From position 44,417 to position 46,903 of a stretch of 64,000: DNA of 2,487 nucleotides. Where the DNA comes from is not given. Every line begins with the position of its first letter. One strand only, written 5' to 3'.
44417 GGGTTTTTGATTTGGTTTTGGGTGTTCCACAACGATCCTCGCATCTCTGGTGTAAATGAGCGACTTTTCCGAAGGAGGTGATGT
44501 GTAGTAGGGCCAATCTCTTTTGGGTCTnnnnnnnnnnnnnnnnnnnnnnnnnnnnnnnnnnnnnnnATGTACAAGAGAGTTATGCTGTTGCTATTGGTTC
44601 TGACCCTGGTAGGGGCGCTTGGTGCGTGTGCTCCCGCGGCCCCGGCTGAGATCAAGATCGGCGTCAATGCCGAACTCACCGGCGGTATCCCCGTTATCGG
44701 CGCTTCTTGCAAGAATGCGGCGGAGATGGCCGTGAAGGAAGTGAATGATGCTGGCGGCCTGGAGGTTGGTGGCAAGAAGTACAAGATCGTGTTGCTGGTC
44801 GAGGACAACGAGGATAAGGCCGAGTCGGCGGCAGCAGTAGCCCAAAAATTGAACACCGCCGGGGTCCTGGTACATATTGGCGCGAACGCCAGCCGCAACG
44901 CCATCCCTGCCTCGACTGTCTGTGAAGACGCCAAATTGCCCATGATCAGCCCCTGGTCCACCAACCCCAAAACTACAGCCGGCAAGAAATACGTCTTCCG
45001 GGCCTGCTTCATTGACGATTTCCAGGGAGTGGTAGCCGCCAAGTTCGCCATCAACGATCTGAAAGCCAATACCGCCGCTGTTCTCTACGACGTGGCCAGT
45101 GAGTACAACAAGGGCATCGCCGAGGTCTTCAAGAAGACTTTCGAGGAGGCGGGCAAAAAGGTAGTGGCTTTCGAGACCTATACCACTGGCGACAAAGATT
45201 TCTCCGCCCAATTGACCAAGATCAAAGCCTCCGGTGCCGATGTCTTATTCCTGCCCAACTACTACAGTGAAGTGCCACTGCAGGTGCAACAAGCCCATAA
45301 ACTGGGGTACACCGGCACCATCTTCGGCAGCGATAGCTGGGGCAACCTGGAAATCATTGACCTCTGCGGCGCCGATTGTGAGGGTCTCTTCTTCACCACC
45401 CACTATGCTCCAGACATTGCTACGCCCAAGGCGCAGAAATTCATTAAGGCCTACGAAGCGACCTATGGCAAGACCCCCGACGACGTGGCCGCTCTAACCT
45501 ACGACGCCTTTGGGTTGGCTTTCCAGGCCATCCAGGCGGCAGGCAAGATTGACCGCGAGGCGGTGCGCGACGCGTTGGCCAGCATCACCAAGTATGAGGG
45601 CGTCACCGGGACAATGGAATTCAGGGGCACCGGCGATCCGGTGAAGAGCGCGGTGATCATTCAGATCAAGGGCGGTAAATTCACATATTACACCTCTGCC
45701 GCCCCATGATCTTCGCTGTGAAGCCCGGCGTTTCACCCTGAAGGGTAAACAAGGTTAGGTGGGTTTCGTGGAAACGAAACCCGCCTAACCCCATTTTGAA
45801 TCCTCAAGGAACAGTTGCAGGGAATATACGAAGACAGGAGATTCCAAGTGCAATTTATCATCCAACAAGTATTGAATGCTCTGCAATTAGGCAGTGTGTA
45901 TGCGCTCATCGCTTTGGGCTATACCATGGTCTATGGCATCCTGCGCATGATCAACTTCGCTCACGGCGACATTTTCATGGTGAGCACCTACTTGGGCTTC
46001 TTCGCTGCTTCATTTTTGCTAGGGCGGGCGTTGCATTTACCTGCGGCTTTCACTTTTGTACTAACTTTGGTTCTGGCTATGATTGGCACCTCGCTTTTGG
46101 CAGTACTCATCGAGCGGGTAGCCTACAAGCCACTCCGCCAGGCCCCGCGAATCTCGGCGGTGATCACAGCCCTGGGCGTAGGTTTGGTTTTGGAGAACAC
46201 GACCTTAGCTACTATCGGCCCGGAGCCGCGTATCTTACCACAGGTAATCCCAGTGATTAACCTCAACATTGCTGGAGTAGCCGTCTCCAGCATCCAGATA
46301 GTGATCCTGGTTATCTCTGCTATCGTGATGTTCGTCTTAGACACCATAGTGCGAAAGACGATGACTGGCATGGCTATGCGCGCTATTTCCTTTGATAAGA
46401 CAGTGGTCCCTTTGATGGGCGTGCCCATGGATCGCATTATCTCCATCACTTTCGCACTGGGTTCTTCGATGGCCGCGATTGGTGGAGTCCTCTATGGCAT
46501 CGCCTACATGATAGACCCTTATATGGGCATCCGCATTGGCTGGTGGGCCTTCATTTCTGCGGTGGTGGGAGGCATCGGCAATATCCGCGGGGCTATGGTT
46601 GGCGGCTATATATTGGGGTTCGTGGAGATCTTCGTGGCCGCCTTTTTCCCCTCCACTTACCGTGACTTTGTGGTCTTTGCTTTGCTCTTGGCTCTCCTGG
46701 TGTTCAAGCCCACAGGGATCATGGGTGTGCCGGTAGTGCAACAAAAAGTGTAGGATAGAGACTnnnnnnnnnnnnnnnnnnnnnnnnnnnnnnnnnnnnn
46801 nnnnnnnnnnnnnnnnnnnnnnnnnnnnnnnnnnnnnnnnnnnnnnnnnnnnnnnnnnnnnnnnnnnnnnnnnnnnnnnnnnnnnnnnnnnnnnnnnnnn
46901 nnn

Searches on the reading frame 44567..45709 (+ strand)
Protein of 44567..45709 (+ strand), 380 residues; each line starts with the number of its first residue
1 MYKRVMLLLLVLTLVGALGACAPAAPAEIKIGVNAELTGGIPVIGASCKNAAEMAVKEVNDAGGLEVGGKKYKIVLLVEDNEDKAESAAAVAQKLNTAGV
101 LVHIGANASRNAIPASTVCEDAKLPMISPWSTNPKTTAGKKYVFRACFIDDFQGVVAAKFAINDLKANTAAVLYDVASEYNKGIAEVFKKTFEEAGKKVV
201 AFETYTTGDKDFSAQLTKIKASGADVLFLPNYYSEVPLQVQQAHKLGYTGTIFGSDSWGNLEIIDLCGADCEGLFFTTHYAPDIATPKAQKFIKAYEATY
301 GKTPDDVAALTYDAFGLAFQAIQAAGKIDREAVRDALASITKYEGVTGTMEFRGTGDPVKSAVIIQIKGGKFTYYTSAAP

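Call 7: search_protein_families(library=pfam, proteins=[window:44567-45709:+])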
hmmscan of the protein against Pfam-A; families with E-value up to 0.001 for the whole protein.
window:44567-45709:+ (380 aa): 3 families
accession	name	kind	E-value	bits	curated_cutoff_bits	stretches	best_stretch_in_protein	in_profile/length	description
PF13458.12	Peripla_BP_6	-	9.9e-62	210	31.7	1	28-370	1-342/343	Periplasmic binding protein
PF01094.35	ANF_receptor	-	1.7e-26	93.5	25.4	1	48-369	2-352/353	Receptor family ligand binding region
PF13433.12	Peripla_BP_5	-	6.7e-17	62.1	27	1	29-354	1-322/363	Periplasmic binding protein domain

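Call 8: find_related_loci(query=window:44567-45709:+, collection=genome_contigs, flank=3000)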
Query window:44567-45709:+ (380 aa) in genome_contigs; peptide patterns used: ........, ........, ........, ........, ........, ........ (x = any residue, [..] = any of these).
478 stretches matched a pattern; 318 encode a relative of the query (tblastn E <= 1e-3); the best 80 are kept; 80 distinct loci.
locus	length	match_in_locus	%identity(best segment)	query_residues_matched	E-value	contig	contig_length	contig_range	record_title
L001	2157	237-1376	93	1-380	0e+0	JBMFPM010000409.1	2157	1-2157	MAG: Anaerolineae bacterium isolate KM4338-63 NODE_22900_length_2157_cov_2.963368, whole genome shotgun sequence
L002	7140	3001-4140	93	1-380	0e+0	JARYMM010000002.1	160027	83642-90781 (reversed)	MAG: Anaerolineae bacterium isolate A05DMB-I-32 NODE_2_length_160027_cov_6.927369, whole genome shotgun sequence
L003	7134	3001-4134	90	1-380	0e+0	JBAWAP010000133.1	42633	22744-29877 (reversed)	MAG: Anaerolineae bacterium isolate MFD04381_ilm_asm_bin11 k127_56699, whole genome shotgun sequence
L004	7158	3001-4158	78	1-380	0e+0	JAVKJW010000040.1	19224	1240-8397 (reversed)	MAG: Candidatus Thermofontivivens primus isolate QQ_201705_bins_113 QQ_201705_bins_113_scaffold_40, whole genome shotgun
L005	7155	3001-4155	79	3-380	0e+0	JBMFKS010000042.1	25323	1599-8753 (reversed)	MAG: Anaerolineae bacterium isolate KM4336-29 NODE_42_length_25323_cov_7.248911, whole genome shotgun sequence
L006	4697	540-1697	76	1-380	0e+0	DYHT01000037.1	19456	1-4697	MAG TPA_asm: Chloroflexus sp. isolate DR5_57_13 Afr_mines_DR5_425_length_19456_cov_4_468533, whole genome shotgun sequen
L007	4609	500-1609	79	17-380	0e+0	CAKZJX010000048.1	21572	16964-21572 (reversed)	MAG TPA_asm: uncultured Anaerolineae bacterium isolate SRR5214706_bin.105_CONCOCT_v1.1_MAG genome assembly, contig: ERZ1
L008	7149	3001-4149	76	2-380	0e+0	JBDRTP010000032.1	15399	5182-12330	MAG: Chloroflexota bacterium isolate MEGAHIT-group-3.85 k141_567270, whole genome shotgun sequence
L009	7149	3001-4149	76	1-380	0e+0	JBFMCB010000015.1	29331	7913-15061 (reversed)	MAG: Chloroflexota bacterium isolate MAG180 MAG180_15, whole genome shotgun sequence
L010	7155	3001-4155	77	3-380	0e+0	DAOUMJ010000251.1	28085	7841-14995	MAG TPA_asm: Anaerolineales bacterium isolate W58_115 k99_457946, whole genome shotgun sequence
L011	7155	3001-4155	76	3-380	0e+0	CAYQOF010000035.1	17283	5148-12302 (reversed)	MAG TPA_asm: uncultured Anaerolinea sp. isolate SRP257756_co1_161 genome assembly, contig: NODE_2802_length_17283_cov_12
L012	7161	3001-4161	75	1-380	0e+0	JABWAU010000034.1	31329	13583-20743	MAG: Anaerolineales bacterium isolate MAG_12 scaffold_1249, whole genome shotgun sequence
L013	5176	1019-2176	77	1-380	0e+0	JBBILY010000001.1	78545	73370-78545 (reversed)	MAG: Chloroflexota bacterium isolate BR1F70218_bin_22 NODE_427_length_78545_cov_5.133380, whole genome shotgun sequence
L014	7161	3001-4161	74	1-380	0e+0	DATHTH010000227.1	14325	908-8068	MAG TPA_asm: Anaerolineales bacterium isolate SMAG_U16072 k141_1509518, whole genome shotgun sequence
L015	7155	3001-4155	78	3-380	0e+0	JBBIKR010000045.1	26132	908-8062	MAG: Thermoflexales bacterium isolate QH2S170213_bin_190 NODE_2128_length_26132_cov_7.665874, whole genome shotgun seque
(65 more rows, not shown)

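Call 13: find_related_loci(query=window:44567-45709:+, collection=metagenome_contigs, flank=2000)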
Query window:44567-45709:+ (380 aa) in metagenome_contigs; peptide patterns used: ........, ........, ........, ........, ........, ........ (x = any residue, [..] = any of these).
600 stretches matched a pattern (row limit reached: there are more); 380 encode a relative of the query (tblastn E <= 1e-3); the best 80 are kept; 80 distinct loci.
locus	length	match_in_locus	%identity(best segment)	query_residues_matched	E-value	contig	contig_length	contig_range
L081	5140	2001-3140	95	1-380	0e+0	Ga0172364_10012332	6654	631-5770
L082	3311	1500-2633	89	1-380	0e+0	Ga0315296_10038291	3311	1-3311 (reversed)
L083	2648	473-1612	90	1-380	0e+0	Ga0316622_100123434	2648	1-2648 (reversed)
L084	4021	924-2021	90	15-380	0e+0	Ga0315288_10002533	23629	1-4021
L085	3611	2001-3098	89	15-380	0e+0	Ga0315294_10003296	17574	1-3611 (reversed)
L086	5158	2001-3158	79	1-380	0e+0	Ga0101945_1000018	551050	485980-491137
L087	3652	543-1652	79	17-380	0e+0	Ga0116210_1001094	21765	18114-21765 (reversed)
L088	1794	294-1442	76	2-380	0e+0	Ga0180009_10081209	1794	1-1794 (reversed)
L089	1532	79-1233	76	4-380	0e+0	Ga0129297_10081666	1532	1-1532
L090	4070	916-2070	79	3-380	0e+0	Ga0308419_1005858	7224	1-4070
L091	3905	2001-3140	74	7-380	0e+0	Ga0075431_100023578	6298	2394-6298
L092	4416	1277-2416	74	7-380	0e+0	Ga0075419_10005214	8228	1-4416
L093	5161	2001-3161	76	1-380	0e+0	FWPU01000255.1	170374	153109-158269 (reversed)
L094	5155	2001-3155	78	3-380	0e+0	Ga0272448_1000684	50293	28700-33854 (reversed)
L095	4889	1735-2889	78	3-380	0e+0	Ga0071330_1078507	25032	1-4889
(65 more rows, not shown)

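Call 17: find_homologous_proteins(query=window:44567-45709:+, max_evalue=1e-100)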
Query window:44567-45709:+ (380 aa): 6154 proteins with E <= 1e-100 among 8000 candidates; the best 120 are listed.
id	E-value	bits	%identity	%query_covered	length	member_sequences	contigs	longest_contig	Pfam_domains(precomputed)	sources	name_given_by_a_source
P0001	2.4e-246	834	100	100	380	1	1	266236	PF01094.35,PF13433.13,PF13458.13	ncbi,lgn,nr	ncbi:MAG: ABC transporter substrate-binding protein [Chloroflexi bacterium]|nr:ABC transporter subst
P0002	2.5e-243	825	98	100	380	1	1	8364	PF01094.35,PF13433.13,PF13458.13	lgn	-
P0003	7.2e-237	803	95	100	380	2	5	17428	PF01094.35,PF13433.13,PF13458.13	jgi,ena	-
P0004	1.1e-233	793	95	95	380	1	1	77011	PF01094.35,PF13433.13,PF13458.13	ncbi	ncbi:MAG: ABC transporter substrate-binding protein [Anaerolineae bacterium]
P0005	1.2e-232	789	96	95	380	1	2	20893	PF01094.35,PF13433.13,PF13458.13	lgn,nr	nr:ABC transporter substrate-binding protein [Chloroflexota bacterium]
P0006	2.2e-232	789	93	100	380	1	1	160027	PF01094.35,PF13433.13,PF13458.13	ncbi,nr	ncbi:MAG: ABC transporter substrate-binding protein [Anaerolineae bacterium]|nr:ABC transporter subs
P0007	2.3e-232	788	95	95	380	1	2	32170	PF01094.35,PF13433.13,PF13458.13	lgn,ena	-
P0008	1.1e-231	786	93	100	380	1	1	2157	PF01094.35,PF13433.13,PF13458.13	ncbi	ncbi:MAG: ABC transporter substrate-binding protein [Anaerolineae bacterium]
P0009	3.5e-231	785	93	100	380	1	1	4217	PF01094.35,PF13433.13,PF13458.13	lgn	-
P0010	5.2e-231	784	93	100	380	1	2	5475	PF01094.35,PF13433.13,PF13458.13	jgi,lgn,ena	-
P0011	6.2e-230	780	92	100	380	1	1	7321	PF01094.35,PF13433.13,PF13458.13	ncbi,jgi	-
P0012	6.8e-225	764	90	100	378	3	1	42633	PF01094.35,PF13433.13,PF13458.13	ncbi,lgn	ncbi:MAG: ABC transporter substrate-binding protein [Anaerolineae bacterium]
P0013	5.6e-223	758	90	100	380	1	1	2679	PF01094.35,PF13433.13,PF13458.13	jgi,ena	-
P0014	4.0e-220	748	88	100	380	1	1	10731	PF01094.35,PF13433.13,PF13458.13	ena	-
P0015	1.1e-213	727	86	100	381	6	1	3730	PF01094.35,PF13433.13,PF13458.13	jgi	-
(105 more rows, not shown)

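Call 18: find_encoding_contigs(protein=P0002, flank=1500, max_places=4)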
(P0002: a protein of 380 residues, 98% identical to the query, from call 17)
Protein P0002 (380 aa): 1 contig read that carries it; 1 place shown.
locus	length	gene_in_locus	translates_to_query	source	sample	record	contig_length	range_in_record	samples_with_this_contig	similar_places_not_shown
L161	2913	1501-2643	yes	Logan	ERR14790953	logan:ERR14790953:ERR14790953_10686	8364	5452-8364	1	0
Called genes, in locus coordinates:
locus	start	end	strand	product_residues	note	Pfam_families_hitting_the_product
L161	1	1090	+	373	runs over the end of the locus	PF02163:Peptidase_M50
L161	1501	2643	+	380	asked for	PF13433:Peripla_BP_5, PF13458:Peripla_BP_6, PF01094:ANF_receptor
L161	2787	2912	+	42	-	?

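Call 19: find_encoding_contigs(protein=P0003, flank=1500, max_places=5)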
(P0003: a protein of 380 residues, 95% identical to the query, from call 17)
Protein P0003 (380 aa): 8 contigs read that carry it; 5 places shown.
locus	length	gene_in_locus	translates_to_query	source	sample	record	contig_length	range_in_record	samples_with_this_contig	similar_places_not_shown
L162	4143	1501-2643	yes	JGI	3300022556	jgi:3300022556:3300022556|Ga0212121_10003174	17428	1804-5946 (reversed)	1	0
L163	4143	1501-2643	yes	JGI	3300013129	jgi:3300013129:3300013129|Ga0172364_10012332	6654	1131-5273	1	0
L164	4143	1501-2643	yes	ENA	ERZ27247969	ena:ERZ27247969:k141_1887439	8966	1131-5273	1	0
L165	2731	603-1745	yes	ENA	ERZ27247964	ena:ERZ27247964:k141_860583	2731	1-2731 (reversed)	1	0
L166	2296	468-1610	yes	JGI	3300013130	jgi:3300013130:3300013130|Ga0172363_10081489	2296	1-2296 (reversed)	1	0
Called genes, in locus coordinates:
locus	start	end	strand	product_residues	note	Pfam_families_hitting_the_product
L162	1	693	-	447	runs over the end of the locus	PF03951:Gln-synt_N, PF00120:Gln-synt_C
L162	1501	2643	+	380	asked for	PF13433:Peripla_BP_5, PF13458:Peripla_BP_6, PF01094:ANF_receptor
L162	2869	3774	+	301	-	PF02653:BPD_transp_2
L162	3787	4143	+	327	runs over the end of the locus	PF02653:BPD_transp_2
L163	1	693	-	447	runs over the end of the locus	PF03951:Gln-synt_N, PF00120:Gln-synt_C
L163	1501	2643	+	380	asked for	PF13433:Peripla_BP_5, PF13458:Peripla_BP_6, PF01094:ANF_receptor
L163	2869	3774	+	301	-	PF02653:BPD_transp_2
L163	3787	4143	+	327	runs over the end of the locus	PF02653:BPD_transp_2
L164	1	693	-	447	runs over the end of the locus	PF03951:Gln-synt_N, PF00120:Gln-synt_C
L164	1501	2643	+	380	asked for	PF13433:Peripla_BP_5, PF13458:Peripla_BP_6, PF01094:ANF_receptor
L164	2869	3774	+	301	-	PF02653:BPD_transp_2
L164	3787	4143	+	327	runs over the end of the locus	PF02653:BPD_transp_2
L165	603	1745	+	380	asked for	PF13433:Peripla_BP_5, PF13458:Peripla_BP_6, PF01094:ANF_receptor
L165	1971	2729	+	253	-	?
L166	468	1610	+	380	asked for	PF13433:Peripla_BP_5, PF13458:Peripla_BP_6, PF01094:ANF_receptor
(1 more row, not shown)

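Call 20: find_encoding_contigs(protein=P0004, flank=1500, max_places=4)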
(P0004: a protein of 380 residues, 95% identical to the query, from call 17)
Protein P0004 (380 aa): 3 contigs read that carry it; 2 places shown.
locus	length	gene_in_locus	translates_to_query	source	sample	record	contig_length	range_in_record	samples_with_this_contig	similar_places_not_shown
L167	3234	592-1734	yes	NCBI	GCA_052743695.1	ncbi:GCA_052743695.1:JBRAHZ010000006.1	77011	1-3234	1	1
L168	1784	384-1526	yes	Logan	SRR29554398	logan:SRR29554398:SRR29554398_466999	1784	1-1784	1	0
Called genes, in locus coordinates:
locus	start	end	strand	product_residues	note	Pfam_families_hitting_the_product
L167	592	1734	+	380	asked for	PF13433:Peripla_BP_5, PF13458:Peripla_BP_6, PF01094:ANF_receptor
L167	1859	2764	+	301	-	PF02653:BPD_transp_2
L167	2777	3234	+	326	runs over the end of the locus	PF02653:BPD_transp_2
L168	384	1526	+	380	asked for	PF13433:Peripla_BP_5, PF13458:Peripla_BP_6, PF01094:ANF_receptor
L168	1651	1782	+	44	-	?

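Call 21: find_encoding_contigs(protein=P0005, flank=1500, max_places=4)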
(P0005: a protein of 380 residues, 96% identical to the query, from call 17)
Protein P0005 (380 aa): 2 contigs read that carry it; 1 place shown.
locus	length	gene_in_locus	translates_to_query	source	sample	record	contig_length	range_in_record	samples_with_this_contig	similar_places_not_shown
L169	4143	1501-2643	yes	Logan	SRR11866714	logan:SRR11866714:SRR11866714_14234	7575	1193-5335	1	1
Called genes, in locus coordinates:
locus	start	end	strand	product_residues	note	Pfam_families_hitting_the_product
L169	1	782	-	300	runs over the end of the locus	PF00318:Ribosomal_S2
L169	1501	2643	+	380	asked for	PF13433:Peripla_BP_5, PF13458:Peripla_BP_6, PF01094:ANF_receptor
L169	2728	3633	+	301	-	PF02653:BPD_transp_2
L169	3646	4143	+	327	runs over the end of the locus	PF02653:BPD_transp_2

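Call 22: find_encoding_contigs(protein=P0007, flank=1500, max_places=4)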
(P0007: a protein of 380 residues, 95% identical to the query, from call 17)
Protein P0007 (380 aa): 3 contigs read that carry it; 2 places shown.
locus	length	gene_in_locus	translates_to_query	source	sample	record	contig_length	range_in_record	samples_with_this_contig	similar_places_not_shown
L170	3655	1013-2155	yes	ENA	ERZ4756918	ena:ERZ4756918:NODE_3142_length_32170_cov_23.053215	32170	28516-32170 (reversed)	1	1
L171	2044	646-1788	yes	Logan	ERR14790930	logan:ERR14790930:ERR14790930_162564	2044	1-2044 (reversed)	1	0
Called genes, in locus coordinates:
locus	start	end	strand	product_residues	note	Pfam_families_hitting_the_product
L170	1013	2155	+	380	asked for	PF13433:Peripla_BP_5, PF13458:Peripla_BP_6, PF01094:ANF_receptor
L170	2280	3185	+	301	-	PF02653:BPD_transp_2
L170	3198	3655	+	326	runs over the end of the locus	PF02653:BPD_transp_2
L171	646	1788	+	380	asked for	PF13433:Peripla_BP_5, PF13458:Peripla_BP_6, PF01094:ANF_receptor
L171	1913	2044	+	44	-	?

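Call 23: find_encoding_contigs(protein=P0009, flank=1500, max_places=4)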
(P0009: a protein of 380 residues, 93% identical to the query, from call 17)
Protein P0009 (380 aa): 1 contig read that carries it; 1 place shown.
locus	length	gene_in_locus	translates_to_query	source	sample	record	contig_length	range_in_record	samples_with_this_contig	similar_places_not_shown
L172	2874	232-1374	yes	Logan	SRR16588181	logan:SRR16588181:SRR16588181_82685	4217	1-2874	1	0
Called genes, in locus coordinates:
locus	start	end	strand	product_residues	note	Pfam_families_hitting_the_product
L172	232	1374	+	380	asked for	PF13433:Peripla_BP_5, PF13458:Peripla_BP_6, PF01094:ANF_receptor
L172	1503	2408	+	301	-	PF02653:BPD_transp_2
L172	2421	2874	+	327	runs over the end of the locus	PF02653:BPD_transp_2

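Call 24: find_encoding_contigs(protein=P0010, flank=1500, max_places=4)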
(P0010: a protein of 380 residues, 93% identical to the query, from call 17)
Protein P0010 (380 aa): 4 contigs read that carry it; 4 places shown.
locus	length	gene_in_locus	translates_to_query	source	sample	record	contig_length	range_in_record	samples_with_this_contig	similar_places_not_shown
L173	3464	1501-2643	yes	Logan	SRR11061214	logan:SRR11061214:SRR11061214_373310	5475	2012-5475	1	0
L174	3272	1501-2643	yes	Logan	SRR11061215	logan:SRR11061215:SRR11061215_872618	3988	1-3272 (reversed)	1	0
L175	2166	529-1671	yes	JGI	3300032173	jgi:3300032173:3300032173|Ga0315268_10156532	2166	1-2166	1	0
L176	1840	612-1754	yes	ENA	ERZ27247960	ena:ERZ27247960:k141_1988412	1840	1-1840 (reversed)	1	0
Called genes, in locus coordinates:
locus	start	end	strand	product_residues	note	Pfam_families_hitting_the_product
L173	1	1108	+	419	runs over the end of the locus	PF03979:Sigma70_r1_1, PF00140:Sigma70_r1_2, PF04542:Sigma70_r2, PF04539:Sigma70_r3, PF04545:Sigma70_r4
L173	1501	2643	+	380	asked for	PF13433:Peripla_BP_5, PF13458:Peripla_BP_6, PF01094:ANF_receptor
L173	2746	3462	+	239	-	?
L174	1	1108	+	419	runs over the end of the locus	PF03979:Sigma70_r1_1, PF00140:Sigma70_r1_2, PF04542:Sigma70_r2, PF04539:Sigma70_r3, PF04545:Sigma70_r4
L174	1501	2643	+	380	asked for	PF13433:Peripla_BP_5, PF13458:Peripla_BP_6, PF01094:ANF_receptor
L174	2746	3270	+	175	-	?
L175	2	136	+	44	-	?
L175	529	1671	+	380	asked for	PF13433:Peripla_BP_5, PF13458:Peripla_BP_6, PF01094:ANF_receptor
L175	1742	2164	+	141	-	?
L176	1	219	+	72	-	?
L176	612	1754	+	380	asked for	PF13433:Peripla_BP_5, PF13458:Peripla_BP_6, PF01094:ANF_receptor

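Call 25: find_encoding_contigs(protein=P0011, flank=1500, max_places=4)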
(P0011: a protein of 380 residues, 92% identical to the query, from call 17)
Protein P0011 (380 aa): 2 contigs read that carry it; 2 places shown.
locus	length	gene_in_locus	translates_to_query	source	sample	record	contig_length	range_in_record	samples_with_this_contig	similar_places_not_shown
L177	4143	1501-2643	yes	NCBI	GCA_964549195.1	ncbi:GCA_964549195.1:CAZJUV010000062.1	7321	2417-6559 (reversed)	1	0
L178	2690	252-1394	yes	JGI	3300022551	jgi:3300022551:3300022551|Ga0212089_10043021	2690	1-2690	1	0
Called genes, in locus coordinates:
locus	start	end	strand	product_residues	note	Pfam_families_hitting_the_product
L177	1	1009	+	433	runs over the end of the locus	PF09861:Lar_N, PF21113:LarA_C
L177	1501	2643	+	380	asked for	PF13433:Peripla_BP_5, PF13458:Peripla_BP_6, PF01094:ANF_receptor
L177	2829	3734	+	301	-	PF02653:BPD_transp_2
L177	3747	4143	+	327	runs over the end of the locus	PF02653:BPD_transp_2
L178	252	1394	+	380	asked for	PF13433:Peripla_BP_5, PF13458:Peripla_BP_6, PF01094:ANF_receptor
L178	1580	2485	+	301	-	PF02653:BPD_transp_2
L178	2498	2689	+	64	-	?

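Call 26: find_encoding_contigs(protein=P0014, flank=1500, max_places=4)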
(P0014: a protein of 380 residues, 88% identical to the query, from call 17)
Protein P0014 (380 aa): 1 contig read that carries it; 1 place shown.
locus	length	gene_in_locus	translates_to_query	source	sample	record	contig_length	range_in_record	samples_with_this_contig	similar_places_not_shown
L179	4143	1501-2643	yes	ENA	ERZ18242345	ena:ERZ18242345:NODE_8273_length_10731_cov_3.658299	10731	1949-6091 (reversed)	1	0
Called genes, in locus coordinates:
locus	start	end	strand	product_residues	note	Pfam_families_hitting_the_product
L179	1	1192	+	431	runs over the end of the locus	PF09861:Lar_N, PF21113:LarA_C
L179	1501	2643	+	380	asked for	PF13433:Peripla_BP_5, PF13458:Peripla_BP_6, PF01094:ANF_receptor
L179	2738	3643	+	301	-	PF02653:BPD_transp_2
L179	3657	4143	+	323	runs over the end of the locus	PF02653:BPD_transp_2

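Call 27: find_encoding_contigs(protein=P0015, flank=1500, max_places=4)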
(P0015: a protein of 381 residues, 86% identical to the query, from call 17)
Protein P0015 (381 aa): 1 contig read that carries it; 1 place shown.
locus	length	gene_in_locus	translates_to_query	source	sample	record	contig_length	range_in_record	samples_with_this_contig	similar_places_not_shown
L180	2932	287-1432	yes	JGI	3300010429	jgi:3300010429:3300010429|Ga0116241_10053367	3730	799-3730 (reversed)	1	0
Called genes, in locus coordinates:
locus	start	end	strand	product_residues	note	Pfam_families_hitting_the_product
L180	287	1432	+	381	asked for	PF13433:Peripla_BP_5, PF13458:Peripla_BP_6, PF01094:ANF_receptor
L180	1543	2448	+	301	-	PF02653:BPD_transp_2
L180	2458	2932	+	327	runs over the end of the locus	PF02653:BPD_transp_2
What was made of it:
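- The element travels with livK beside M50, glnA, rpsB, rpoD or larA (calls 18-27).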

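Call 51: search_solved_structures(query=window:44567-45709:+, max_evalue=1e-10)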
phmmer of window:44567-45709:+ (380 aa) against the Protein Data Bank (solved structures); distinct sequences matched with E-value up to 1e-10: 33.
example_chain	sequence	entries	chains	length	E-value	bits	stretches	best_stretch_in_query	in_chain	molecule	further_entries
3td9_A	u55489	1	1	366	7.6e-65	222.6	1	29-374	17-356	Branched chain amino acid ABC transporter, periplasmic amino acid-binding protein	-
4gnr_A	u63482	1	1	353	5.9e-47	163.7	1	28-372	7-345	ABC transporter substrate-binding protein-branched chain amino acid transport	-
4n0q_A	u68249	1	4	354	8.6e-40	140.1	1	27-359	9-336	Leu/Ile/Val-binding protein homolog 3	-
3ipc_A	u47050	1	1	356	5.6e-37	130.9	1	29-375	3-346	ABC transporter, substrate binding protein (Amino acid)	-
3ip5_A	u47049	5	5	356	7.3e-37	130.5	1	29-375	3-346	ABC transporter, substrate binding protein (Amino acid)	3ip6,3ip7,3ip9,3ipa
1usg_A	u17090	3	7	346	3.3e-34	121.8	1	28-330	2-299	LEUCINE-SPECIFIC BINDING PROTEIN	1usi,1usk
2lbp_A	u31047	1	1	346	7.2e-34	120.7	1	28-330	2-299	LEUCINE-BINDING PROTEIN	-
3hut_A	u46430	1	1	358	3.4e-32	115.2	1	30-370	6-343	putative branched-chain amino acid ABC transporter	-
4mlc_A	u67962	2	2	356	9.4e-30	107.1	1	51-375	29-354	Extracellular ligand-binding receptor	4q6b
1z15_A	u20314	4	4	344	1.5e-29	106.4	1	28-325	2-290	Leu/Ile/Val-binding protein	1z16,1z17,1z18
8z0g_A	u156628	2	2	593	3.3e-29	105.3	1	39-325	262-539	Leu/Ile/Val-binding protein,Leu/Ile/Val-binding protein,mNeonGreen | NeIle,Leu/Ile/Val-binding protein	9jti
2liv_A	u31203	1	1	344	4.7e-29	104.8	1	28-325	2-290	LEUCINE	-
4nqr_A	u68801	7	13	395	1.5e-23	86.7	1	29-330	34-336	Amino acid/amide ABC transporter substrate-binding protein, HAAT family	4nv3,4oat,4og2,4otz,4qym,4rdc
4obb_A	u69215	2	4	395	7.3e-23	84.5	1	29-330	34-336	Amino acid/amide ABC transporter substrate-binding protein, HAAT family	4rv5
7s6e_A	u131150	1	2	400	1.6e-15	60.3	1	29-354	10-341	Urea ABC transporter, periplasmic urea-binding protein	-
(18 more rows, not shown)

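Call 52: search_protein_families(library=ncbifam, proteins=[window:44567-45709:+], max_evalue=0.01)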
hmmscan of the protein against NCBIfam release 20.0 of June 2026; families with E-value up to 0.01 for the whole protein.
window:44567-45709:+ (380 aa): 3 families
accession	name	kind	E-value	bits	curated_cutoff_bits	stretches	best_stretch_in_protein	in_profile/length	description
NF011933.0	PRK15404.1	subfamily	7.5e-52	176.6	477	1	15-357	13-349/370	high-affinity branched-chain amino acid ABC transporter substrate-binding protein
TIGR03407.1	urea_ABC_UrtA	exception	1.6e-19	70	492.75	1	29-368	1-340/361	urea ABC transporter substrate-binding protein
TIGR03669.1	urea_ABC_arch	equivalog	3.9e-10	39.3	494.8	1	29-361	1-329/375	urea ABC transporter substrate-binding protein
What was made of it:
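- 44567..49193 (+): livK-livH-livM-livG-livF, a HAAT-family amino-acid ABC transporter. A 176-aa ORF and alr (to 50933) follow on the same strand. Call 7 (Pfam), call 51 (closest solved structures are Leu/Ile/Val-type binding proteins 3td9, 4gnr and 1usg) and call 52.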

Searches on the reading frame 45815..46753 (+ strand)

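Call 7: search_protein_families(library=pfam, proteins=[window:45815-46753:+])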
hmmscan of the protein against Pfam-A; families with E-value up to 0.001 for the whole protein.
window:45815-46753:+ (312 aa): 1 family
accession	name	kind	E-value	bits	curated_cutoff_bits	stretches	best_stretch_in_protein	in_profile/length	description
PF02653.21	BPD_transp_2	-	3.1e-35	122.1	26.8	1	19-295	2-269/269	Branched-chain amino acid transport system / permease component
